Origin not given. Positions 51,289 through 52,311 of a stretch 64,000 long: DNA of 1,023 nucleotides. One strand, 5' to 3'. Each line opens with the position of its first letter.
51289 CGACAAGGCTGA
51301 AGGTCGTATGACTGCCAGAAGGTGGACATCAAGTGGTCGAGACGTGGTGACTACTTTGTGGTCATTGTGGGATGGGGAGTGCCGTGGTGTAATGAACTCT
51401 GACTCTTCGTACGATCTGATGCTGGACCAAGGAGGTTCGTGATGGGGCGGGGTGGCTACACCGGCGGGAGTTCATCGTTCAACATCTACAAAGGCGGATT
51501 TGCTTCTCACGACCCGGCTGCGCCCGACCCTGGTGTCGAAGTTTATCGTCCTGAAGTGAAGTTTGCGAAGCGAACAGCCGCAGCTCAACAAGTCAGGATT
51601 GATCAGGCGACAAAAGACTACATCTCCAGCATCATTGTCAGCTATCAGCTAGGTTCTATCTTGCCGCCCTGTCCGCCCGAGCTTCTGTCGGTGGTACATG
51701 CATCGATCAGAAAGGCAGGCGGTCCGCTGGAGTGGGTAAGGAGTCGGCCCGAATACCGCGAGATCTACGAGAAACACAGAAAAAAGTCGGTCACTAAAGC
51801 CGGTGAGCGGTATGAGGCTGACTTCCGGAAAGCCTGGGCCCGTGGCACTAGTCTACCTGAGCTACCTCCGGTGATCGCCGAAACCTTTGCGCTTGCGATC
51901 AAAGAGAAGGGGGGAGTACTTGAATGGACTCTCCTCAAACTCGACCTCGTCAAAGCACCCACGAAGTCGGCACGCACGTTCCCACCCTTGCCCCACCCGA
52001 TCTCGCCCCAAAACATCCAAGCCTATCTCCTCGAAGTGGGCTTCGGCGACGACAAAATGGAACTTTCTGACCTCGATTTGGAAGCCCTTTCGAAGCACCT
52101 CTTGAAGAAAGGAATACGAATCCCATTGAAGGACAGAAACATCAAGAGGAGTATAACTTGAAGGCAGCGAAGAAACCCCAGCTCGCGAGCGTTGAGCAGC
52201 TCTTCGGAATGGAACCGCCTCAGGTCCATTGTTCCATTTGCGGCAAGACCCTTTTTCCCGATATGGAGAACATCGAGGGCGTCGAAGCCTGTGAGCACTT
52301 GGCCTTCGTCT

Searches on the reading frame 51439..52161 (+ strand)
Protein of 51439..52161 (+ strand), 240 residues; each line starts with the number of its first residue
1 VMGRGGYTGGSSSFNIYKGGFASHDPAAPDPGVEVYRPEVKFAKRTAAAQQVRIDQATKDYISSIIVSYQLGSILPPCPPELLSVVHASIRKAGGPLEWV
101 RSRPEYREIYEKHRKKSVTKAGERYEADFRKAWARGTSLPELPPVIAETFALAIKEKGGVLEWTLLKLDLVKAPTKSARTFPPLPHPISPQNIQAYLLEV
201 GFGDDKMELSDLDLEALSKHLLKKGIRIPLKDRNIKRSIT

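Call 7: search_protein_families(library=pfam, proteins=[window:51439-52161:+], max_evalue=0.01)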
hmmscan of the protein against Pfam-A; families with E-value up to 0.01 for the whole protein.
window:51439-52161:+ (240 aa): 1 family
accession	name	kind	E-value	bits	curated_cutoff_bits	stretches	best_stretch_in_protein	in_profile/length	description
PF23624.1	ORF68_C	-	0.0011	19.7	27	0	7-66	58-116/121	ORF68-like, C-terminal domain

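Call 8: search_protein_families(library=padloc, proteins=[window:51439-52161:+], max_evalue=0.01)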
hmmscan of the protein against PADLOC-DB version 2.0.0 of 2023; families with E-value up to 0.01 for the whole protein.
window:51439-52161:+ (240 aa): 0 families
